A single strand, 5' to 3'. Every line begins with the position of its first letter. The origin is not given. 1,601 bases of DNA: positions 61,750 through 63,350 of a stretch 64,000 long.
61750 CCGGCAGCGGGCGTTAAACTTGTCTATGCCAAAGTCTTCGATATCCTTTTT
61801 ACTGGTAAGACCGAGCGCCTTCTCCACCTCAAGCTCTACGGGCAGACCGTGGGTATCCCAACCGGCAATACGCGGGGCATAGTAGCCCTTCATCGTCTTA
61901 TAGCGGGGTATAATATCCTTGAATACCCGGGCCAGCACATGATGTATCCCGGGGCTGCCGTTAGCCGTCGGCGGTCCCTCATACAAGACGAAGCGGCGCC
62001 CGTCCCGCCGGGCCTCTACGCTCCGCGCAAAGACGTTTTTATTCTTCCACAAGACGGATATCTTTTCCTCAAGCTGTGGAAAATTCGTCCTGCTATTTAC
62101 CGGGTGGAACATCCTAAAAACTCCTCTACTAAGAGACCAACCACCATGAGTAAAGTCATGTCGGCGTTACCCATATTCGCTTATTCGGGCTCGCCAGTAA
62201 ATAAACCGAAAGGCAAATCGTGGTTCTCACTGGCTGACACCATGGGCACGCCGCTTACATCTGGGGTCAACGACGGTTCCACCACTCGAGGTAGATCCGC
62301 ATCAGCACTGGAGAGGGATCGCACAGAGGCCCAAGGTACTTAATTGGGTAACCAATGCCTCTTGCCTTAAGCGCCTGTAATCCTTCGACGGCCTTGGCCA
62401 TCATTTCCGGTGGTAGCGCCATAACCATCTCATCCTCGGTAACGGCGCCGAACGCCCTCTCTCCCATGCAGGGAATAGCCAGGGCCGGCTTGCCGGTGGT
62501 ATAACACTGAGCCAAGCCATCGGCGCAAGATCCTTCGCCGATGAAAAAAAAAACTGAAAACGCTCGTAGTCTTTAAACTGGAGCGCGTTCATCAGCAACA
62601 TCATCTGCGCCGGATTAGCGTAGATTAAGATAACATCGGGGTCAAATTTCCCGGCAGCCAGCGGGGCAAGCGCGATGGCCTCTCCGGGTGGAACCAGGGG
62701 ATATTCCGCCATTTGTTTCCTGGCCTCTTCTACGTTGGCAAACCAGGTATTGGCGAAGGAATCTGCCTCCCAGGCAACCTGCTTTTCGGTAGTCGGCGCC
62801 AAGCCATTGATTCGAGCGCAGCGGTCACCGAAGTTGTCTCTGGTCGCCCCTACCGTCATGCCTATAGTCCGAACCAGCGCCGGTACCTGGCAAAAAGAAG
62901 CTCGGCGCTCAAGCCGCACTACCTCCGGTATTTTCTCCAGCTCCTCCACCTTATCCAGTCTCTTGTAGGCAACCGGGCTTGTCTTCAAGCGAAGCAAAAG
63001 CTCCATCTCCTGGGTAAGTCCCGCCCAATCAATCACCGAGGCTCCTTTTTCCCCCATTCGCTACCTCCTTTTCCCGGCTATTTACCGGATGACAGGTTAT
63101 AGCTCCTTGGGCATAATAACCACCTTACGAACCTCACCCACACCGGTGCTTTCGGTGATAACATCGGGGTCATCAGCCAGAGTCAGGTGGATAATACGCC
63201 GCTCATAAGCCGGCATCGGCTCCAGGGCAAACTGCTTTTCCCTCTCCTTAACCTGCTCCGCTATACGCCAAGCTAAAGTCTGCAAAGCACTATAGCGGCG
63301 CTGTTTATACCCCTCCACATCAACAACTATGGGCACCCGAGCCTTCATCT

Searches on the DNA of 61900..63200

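Call 71: search_rna_families(source=window, start=61900, end=63200, threshold=evalue, max_evalue=1)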
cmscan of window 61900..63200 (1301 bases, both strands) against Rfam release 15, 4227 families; matches with E-value up to 1: 1.
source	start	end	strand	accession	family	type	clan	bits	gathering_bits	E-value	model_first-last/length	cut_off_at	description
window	62533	62584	+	RF00087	SNORD26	Gene; snRNA; snoRNA; CD-box;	CL00050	18.8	44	0.65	1-76/76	no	Small nucleolar RNA SNORD26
